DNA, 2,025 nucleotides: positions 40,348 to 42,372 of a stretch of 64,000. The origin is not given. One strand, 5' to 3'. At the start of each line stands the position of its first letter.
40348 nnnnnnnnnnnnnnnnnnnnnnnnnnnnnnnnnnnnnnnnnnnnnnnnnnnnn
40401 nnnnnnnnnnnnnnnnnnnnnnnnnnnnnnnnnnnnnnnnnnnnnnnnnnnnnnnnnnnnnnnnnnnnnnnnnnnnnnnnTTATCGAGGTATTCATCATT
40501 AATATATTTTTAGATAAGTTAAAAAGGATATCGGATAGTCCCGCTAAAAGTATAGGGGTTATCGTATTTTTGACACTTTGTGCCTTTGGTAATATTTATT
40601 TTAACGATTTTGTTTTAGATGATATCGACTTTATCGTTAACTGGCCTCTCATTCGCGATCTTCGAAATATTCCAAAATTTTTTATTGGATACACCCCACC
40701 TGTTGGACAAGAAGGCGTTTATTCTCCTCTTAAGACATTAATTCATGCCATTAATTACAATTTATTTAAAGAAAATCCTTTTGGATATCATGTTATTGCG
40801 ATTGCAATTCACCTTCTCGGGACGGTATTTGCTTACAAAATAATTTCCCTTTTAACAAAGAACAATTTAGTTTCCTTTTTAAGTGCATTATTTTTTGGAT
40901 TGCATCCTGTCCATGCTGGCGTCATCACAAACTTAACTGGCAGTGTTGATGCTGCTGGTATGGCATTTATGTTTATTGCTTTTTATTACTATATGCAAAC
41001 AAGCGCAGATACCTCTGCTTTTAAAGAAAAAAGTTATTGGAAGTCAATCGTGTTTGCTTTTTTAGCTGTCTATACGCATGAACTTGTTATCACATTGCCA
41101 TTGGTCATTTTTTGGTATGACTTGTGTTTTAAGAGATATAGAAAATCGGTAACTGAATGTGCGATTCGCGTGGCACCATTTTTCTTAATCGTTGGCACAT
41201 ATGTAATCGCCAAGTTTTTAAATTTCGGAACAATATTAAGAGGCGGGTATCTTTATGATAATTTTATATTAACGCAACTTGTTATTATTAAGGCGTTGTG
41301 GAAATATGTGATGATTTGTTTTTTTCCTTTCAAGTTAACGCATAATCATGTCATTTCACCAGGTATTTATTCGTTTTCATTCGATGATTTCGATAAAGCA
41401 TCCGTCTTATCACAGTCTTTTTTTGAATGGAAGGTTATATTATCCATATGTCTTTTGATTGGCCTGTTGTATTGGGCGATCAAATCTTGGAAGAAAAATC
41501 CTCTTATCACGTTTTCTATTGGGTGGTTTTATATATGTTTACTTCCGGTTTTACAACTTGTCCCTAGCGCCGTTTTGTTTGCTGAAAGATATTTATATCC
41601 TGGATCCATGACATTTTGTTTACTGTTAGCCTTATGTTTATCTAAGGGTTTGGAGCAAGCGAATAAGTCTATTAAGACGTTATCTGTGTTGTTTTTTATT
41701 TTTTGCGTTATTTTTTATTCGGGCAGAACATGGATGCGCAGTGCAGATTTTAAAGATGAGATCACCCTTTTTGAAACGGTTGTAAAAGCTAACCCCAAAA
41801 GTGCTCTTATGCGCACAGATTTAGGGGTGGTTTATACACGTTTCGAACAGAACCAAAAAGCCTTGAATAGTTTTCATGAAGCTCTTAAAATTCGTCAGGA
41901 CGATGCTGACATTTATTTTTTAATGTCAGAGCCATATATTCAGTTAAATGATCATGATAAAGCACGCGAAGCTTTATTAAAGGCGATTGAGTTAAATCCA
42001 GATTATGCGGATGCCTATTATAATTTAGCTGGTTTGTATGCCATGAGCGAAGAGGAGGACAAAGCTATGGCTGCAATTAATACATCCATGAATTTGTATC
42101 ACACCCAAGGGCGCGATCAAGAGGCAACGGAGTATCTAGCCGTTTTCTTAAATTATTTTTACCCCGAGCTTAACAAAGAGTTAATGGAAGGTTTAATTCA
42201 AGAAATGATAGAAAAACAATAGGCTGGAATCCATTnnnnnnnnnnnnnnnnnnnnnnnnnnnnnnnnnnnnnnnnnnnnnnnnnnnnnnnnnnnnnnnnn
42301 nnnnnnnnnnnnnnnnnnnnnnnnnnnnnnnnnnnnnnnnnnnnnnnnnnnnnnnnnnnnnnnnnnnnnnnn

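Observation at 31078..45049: Eukaryote-like O-mannosylation-type toolkit: two TMTC-like TPR GT-C paralogues, a Dpm1/GtrB-like GT2, an ArnT/PMT-like GT-C and an SGNH hydrolase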

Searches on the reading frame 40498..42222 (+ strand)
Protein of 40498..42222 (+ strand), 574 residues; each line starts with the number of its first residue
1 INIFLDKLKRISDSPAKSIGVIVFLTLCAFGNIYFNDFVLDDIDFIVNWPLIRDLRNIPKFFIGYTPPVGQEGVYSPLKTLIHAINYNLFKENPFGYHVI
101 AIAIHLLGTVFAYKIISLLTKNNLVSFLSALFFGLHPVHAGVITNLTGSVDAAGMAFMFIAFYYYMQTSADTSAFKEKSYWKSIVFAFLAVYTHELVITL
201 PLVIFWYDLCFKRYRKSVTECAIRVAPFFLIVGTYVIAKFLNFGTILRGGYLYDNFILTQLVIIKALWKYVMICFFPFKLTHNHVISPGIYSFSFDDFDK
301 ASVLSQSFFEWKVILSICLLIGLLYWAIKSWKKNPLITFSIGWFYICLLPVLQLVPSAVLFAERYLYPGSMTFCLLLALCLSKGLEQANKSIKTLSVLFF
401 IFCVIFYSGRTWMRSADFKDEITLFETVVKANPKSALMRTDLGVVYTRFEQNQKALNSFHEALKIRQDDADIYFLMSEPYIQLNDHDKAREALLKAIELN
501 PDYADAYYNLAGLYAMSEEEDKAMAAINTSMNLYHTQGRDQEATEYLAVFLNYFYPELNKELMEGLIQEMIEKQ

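Call 4: search_protein_families(library=pfam, proteins=[window:40570-42222:+], max_evalue=0.01)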
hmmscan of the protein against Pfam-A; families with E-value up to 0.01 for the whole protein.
window:40570-42222:+ (550 aa): 19 families
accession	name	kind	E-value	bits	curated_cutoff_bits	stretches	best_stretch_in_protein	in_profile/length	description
PF13414.12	TPR_11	-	4.4e-15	55.5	26.8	2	456-491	4-39/42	TPR repeat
PF13431.12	TPR_17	-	5.9e-12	45.3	24.4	1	469-499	2-32/34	Tetratricopeptide repeat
PF14559.12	TPR_19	-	2.2e-11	44.4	25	2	457-505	2-50/68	Tetratricopeptide repeat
PF07719.23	TPR_2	-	8.6e-11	41.5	27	1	447-479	2-34/34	Tetratricopeptide repeat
PF00515.34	TPR_1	-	5.2e-10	39.2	27.8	1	456-479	11-34/34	Tetratricopeptide repeat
PF13432.12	TPR_16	-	6.6e-10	39.7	32.7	1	457-504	8-55/65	Tetratricopeptide repeat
PF13181.12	TPR_8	-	1.1e-09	38.1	25.7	1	446-479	1-34/34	Tetratricopeptide repeat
PF13428.12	TPR_14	-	5.6e-08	33.2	23.5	1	456-487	11-42/44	Tetratricopeptide repeat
PF13424.12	TPR_12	-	1.8e-07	31.7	30.1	1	413-475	4-74/77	Tetratricopeptide repeat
PF23914.1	TPR_CcmH_CycH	-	1.5e-06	28.5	42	1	444-525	48-129/158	Cytochrome c-type biogenesis protein H TPR domain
PF13371.12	TPR_9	-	7.9e-05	23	35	0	401-452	18-69/73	Tetratricopeptide repeat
PF14561.12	TPR_20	-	0.00011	22.8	25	0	464-526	6-68/90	Tetratricopeptide repeat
PF13174.12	TPR_6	-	0.00017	22.5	26.3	0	456-478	10-32/33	Tetratricopeptide repeat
PF13176.12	TPR_7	-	0.00044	20.6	27.9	0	418-447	5-34/36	Tetratricopeptide repeat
PF25068.1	ARM_TT21_4th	-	0.0018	19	30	0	385-516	6-141/153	Tetratricopeptide repeat protein 21 forth ARM domain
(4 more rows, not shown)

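Call 8: search_protein_families(library=ncbifam, proteins=[window:40570-42222:+], max_evalue=0.01)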
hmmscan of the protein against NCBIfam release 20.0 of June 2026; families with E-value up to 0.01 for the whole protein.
window:40570-42222:+ (550 aa): 20 families
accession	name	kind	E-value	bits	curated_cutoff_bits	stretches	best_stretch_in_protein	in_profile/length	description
NF040959.1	MamA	equivalog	1.4e-15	57.3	200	1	387-509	80-202/204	magnetosome protein MamA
TIGR02521.1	type_IV_pilW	equivalog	8.8e-13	48.3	154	2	456-514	41-99/234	type IV pilus biogenesis/stability protein PilW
TIGR02917.1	PEP_TPR_lipo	equivalog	1.3e-12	46.5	312.2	1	392-509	547-664/899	XrtA/PEP-CTERM system TPR-repeat protein PrsT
TIGR02552.1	LcrH_SycD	equivalog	5.3e-09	35.9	104.8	1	388-478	28-118/136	SycD/LcrH family type III secretion system chaperone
NF047507.1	TPR_BatC_Lepto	exception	4.1e-07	29.7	175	1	453-504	103-154/214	TPR repeat-containing protein BatC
NF033920.0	C39_PA2778_fam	equivalog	4.3e-07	29.6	150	1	422-509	166-253/255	PA2778 family cysteine peptidase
NF008391.2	PRK11189.1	equivalog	7.8e-07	28.9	250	1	411-490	64-144/297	lipoprotein NlpI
NF047558.1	TPR_END_plus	domain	8.5e-07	28.8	32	0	482-511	1-30/56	TPR end-of-group domain-containing protein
NF052415.1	T3SS_chap_SctY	equivalog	8.7e-07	29.4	70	1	397-473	25-104/106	type III secretion apparatus assembly chaperone SctY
NF047371.1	FlcA_CTERM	equivalog_domain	3.3e-06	25.9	300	1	459-516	326-383/646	periplasmic flagellar collar protein FlcA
TIGR00990.1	3a0801s09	subfamily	1.2e-05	24.2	757.25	1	391-507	351-460/615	mitochondrial import receptor subunit TOM70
TIGR00540.1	TPR_hemY_coli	hypoth_equivalog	3.2e-05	22.9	142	1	428-502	308-381/385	heme biosynthesis-associated TPR protein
NF002725.1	PRK02603.1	equivalog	5.6e-05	23.2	143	1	429-510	52-136/173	photosystem I assembly protein Ycf3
NF046093.1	AZOBR_p60025_fam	subfamily_domain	5.9e-05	22.4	150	1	75-205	114-232/232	AZOBR_p60025 family cell surface glycopolymer formation protein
NF033758.1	gliding_GltE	equivalog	0.0001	21.4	225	0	438-496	214-272/411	adventurous gliding motility TPR repeat lipoprotein GltE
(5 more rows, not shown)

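Call 18: find_homologous_proteins(query=window:40498-42222:+, max_evalue=0.00001)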
Query window:40498-42222:+ (574 aa): 182 proteins with E <= 0.00001 among 8000 candidates; the best 120 are listed.
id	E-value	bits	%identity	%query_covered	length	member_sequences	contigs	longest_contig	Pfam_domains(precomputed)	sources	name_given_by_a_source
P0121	0.0e+0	1249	100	96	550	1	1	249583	PF14559.13,PF13431.13,PF23914.2,PF13414.13,PF00515.35,PF13424.13,PF21033.5,PF13432.13,PF13428.13,PF13181.13,PF07719.24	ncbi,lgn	-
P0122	2.9e-181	622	52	97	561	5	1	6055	PF13431.13,PF23914.2,PF13414.13,PF13176.13,PF13428.13,PF14559.13,PF13371.13,PF00515.35,PF13432.13,PF13181.13,PF14561.13,PF07719.24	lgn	-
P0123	1.2e-178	614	51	94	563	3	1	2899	PF13431.13,PF13414.13,PF13176.13,PF13428.13,PF14559.13,PF13371.13,PF00515.35,PF13424.13,PF21033.5,PF13432.13,PF13181.13,PF07719.24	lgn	-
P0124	1.8e-176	606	50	94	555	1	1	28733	PF13431.13,PF23914.2,PF13414.13,PF13176.13,PF13428.13,PF14559.13,PF13371.13,PF00515.35,PF12895.14,PF13424.13,PF21033.5,PF13432.13,PF13181.13,PF07719.24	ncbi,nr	ncbi:MAG: tetratricopeptide repeat protein [Candidatus Omnitrophica bacterium]|nr:tetratricopeptide 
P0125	8.7e-175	601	51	94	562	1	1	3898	PF14559.13,PF13431.13,PF13414.13,PF13371.13,PF00515.35,PF13424.13,PF13432.13,PF13428.13,PF13181.13,PF07719.24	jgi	-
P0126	9.8e-175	601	49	97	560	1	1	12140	PF13431.13,PF23914.2,PF13414.13,PF13176.13,PF13428.13,PF14559.13,PF13371.13,PF00515.35,PF12895.14,PF13424.13,PF21033.5,PF13432.13,PF13181.13,PF14561.13,PF07719.24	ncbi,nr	ncbi:MAG: tetratricopeptide repeat protein [Candidatus Omnitrophica bacterium]|nr:tetratricopeptide 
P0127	1.8e-172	593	48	97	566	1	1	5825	PF14559.13,PF25063.1,PF13431.13,PF13414.13,PF00515.35,PF13424.13,PF13432.13,PF13428.13,PF13181.13,PF07719.24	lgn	-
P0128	9.1e-171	588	50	95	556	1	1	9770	PF14559.13,PF13431.13,PF13414.13,PF13371.13,PF00515.35,PF13432.13,PF13181.13,PF07719.24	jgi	-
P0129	6.6e-166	572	49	97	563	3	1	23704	PF14559.13,PF13431.13,PF13414.13,PF00515.35,PF13432.13,PF13428.13,PF07719.24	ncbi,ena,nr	ncbi:MAG: tetratricopeptide repeat protein [Candidatus Omnitrophica bacterium]|nr:tetratricopeptide 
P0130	8.7e-166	571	49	94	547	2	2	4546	PF25063.1,PF13431.13,PF13414.13,PF13176.13,PF13428.13,PF14559.13,PF13371.13,PF00515.35,PF13424.13,PF21033.5,PF13432.13,PF13181.13,PF07719.24,PF13174.13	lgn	-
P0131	1.0e-165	571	49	96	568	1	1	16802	PF13431.13,PF23914.2,PF13414.13,PF13176.13,PF13428.13,PF14559.13,PF13371.13,PF00515.35,PF12895.14,PF13424.13,PF21033.5,PF13432.13,PF13181.13,PF07719.24,PF13174.13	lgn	-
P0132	2.5e-165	570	51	89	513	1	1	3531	PF14559.13,PF13431.13,PF13414.13,PF13371.13,PF00515.35,PF13424.13,PF13176.13,PF13432.13,PF13428.13,PF13181.13,PF07719.24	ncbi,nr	ncbi:tetratricopeptide repeat protein, partial [Candidatus Peregrinibacteria bacterium]|nr:tetratric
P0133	4.9e-165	569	49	94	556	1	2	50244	PF14559.13,PF13431.13,PF13414.13,PF13371.13,PF00515.35,PF13424.13,PF13432.13,PF13428.13,PF13181.13,PF07719.24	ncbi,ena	-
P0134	7.7e-165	568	48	95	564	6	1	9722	PF14559.13,PF13431.13,PF13414.13,PF13371.13,PF00515.35,PF13424.13,PF21033.5,PF13432.13,PF13428.13,PF13181.13,PF07719.24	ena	-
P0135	1.9e-163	563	48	95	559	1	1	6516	PF14559.13,PF13431.13,PF13414.13,PF13371.13,PF00515.35,PF13424.13,PF13432.13,PF13428.13,PF13181.13,PF07719.24,PF13231.13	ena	-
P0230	5.9e-24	103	24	75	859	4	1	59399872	PF25063.1,PF13431.13,PF23914.2,PF25060.1,PF13414.13,PF25058.2,PF08409.17,PF13176.13,PF13428.13,PF25064.2,PF13374.13,PF07721.21,PF14559.13,PF24575.2,PF13371.13,PF00515.35,PF12895.14,PF13424.13,PF21033.5,PF13432.13,PF13181.13,PF07719.24,PF13174.13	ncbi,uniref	ncbi:protein O-mannosyl-transferase Tmtc3-like isoform X1 [Tachypleus tridentatus]|uniref:protein O-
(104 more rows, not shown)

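Call 20: find_related_loci(query=A1, collection=genome_contigs, flank=10000)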
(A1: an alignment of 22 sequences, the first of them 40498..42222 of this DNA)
Query A1 (574 aa) in genome_contigs; peptide patterns used: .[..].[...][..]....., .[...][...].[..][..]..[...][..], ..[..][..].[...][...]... (x = any residue, [..] = any of these).
107 stretches matched a pattern; 33 encode a relative of the query (tblastn E <= 1e-3); 31 distinct loci.
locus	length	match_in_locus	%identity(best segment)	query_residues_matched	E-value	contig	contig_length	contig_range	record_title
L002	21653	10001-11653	52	4-557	0e+0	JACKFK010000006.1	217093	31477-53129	MAG: Candidatus Omnitrophota bacterium isolate HK-STAS-OMNI-3 HK-STAS-OMNI-3_6, whole genome shotgun sequence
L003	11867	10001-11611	50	18-554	7e-178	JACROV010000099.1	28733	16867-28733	MAG: Candidatus Omnitrophota bacterium isolate NC_groundwater_1970_Pr3_S-0.2um_51_5 scaffold_914514, whole genome shotgu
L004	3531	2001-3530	51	4-513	1e-176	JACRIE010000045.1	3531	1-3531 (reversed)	MAG: Candidatus Peregrinibacteria bacterium isolate NC_groundwater_1795_Pr3_B-0.1um_48_31 SR-2_scaffold_141_2842844, who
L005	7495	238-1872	47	14-554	3e-168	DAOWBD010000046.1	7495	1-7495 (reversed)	MAG TPA_asm: Candidatus Omnitrophota bacterium isolate CSMAG_1852 CSMAG_1852_k141_1421340_length_7495_cov_11.0000, whole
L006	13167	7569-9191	48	18-554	2e-164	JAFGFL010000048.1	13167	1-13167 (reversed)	MAG: Candidatus Omnitrophota bacterium isolate Zod_Metabat.1316 k87_7850525, whole genome shotgun sequence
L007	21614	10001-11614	48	21-554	4e-161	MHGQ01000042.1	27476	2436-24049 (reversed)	MAG: Omnitrophica WOR_2 bacterium RIFCSPHIGHO2_02_FULL_50_17 rifcsphigho2_02_scaffold_2900, whole genome shotgun sequenc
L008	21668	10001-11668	47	5-561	8e-161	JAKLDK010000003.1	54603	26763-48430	MAG: Candidatus Omnitrophota bacterium isolate RA.bin108 RA.bin108_3, whole genome shotgun sequence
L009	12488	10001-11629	48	13-554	2e-159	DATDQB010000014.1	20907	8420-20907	MAG TPA_asm: Candidatus Omnitrophota bacterium isolate SMAG_U7936 k141_421177, whole genome shotgun sequence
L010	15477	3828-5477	44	1-554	2e-157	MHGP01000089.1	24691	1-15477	MAG: Omnitrophica WOR_2 bacterium RIFCSPHIGHO2_02_FULL_48_11 rifcsphigho2_02_scaffold_8420, whole genome shotgun sequenc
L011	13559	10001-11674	45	8-562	2e-157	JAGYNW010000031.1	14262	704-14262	MAG: Candidatus Omnitrophota bacterium isolate M55B153 31, whole genome shotgun sequence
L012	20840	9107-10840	45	4-553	2e-157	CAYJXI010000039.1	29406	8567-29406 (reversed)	MAG TPA_asm: uncultured Planctomycetales bacterium isolate ERP125453_co1_481 genome assembly, contig: NODE_1341_length_2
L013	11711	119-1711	47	18-554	8e-156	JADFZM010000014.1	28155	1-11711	MAG: Candidatus Omnitrophota bacterium isolate nHLHbin2 nHLH_bin2_NODE_14_length_28155_cov_9.835445, whole genome shotgu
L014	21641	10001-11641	45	8-554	3e-153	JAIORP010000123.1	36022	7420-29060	MAG: Candidatus Omnitrophota bacterium isolate SMBSF21 20074_Bin_2_contigs_1_c_000000000134, whole genome shotgun sequen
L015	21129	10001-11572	47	21-554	7e-152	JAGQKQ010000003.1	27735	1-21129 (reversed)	MAG: Candidatus Omnitrophota bacterium isolate HKST-UBA08 NODE_3_length_27735_cov_3.526538, whole genome shotgun sequenc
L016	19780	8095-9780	44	5-564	3e-151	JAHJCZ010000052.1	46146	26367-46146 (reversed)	MAG: Candidatus Omnitrophota bacterium isolate Modern_marine.mb.324 Modern_marine.mb.324_k141_811632, whole genome shotg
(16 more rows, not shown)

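Call 41: predict_structure(alignment_id=A1)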
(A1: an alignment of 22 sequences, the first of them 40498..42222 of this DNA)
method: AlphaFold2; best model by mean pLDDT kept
length: 574 residues; sequences in the alignment: 22
mean_pLDDT: 90.0   pTM: 0.86
mean pLDDT of the five models: 90.0, 89.2, 89.0, 88.6, 88.4
residues with pLDDT >= 90: 365; 70-90: 186; 50-70: 21; < 50: 2
segments of 3 or more residues with pLDDT < 50: none
pLDDT, mean of each block of 10 residues (from residue 1): 93 97 97 86 79 92 82 85 93 91 96 97 97 96 85 95 91 84 97 91 95 88 95 94 77 84 87 85 82 75 87 89 92 93 88 57 83 95 92 95 96 92 92 89 95 98 94 97 97 98 97 93 95 92 90 82 80 74
secondary structure, 60 per line:
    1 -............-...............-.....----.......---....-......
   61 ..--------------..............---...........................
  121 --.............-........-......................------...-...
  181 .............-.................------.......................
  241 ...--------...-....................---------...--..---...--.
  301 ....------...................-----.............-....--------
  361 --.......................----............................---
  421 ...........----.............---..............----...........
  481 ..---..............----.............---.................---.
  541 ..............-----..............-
elements in order: H2-13 H15-29 H31-35 H40-46 H50-53 H55-62 H77-90 H94-120 H123-135 H137-144 H146-167 H178-193 H195-211 H218-243 H256-275 E285-287 H300-304 H311-329 H335-347 H349-352 H363-385 H390-417 H421-431 H436-448 H452-465 H470-482 H486-499 H504-516 H520-536 H540-554 H560-573

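Call 46: fold_search(model_id=the predicted structure, library=pdb)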
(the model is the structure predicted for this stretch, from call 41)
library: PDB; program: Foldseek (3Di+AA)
matches with E <= 10: 1374; with E <= 0.001: 136
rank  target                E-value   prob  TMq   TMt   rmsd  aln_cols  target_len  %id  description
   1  3vty_D                1.4e-05  1.00  0.20  0.61   8.7       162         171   25  Crystal structure of MamA (released 2012-10-31)
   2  9qhb                  1.6e-05  1.00  0.21  0.41  12.9       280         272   18  Crystal structure of 16-repeat CTPR protein with eliminated coordination sites (released 2025-10-22)
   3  9qhc_B                1.7e-05  1.00  0.23  0.44  12.5       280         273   18  Crystal structure of 8-repeat CTPR protein with eliminated coordination sites (released 2025-10-22)
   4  3vty_C                2.3e-05  1.00  0.19  0.58   9.1       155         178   26  Crystal structure of MamA (released 2012-10-31)
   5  8chy                  2.5e-05  1.00  0.22  0.43  12.6       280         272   20  Crystal structure of an 8-repeat consensus TPR superhelix with Zinc. (released 2024-02-21)
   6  6b85_A                2.7e-05  1.00  0.19  0.50  21.2       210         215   22  Crystal structure of transmembrane protein TMHC4_R (released 2018-03-14)
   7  3vty_A                3.3e-05  1.00  0.19  0.60   8.3       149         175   26  Crystal structure of MamA (released 2012-10-31)
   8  9gzg_A                3.6e-05  1.00  0.22  0.75   6.0       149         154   22  Crystal structure of CTPR4E4 mutant (released 2025-10-15)
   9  8dtf_A                4.7e-05  1.00  0.24  0.18  26.7       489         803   15  Cryo-EM structure of the full length Arabidopsis SPY with complete TPRs (released 2023-03-08)
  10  9pkq_B                4.7e-05  1.00  0.20  0.23  25.8       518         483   12  Structure of the cytoplasmic domain of unliganded human Tom70, open and closed conformations (released 2026-03-18)
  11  3vtx_B                4.9e-05  1.00  0.19  0.56   8.3       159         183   26  Crystal structure of MamA protein (released 2012-10-31)
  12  6q6g_J                5.1e-05  1.00  0.21  0.24  24.8       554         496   12  Cryo-EM structure of the APC/C-Cdc20-Cdk2-cyclinA2-Cks2 complex, the D1 box class (released 2019-09-11)
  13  3vtx_A                5.8e-05  1.00  0.19  0.53   9.6       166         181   25  Crystal structure of MamA protein (released 2012-10-31)
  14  9qhc_A                6.5e-05  1.00  0.26  0.48  13.3       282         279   17  Crystal structure of 8-repeat CTPR protein with eliminated coordination sites (released 2025-10-22)
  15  3cvn_A                7.3e-05  1.00  0.23  0.41  17.5       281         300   15  Structure of Peroxisomal Targeting Signal 1 (PTS1) binding domain of Trypanosoma brucei Peroxin 5 (TbPEX5)complexed to (released 2008-06-24)
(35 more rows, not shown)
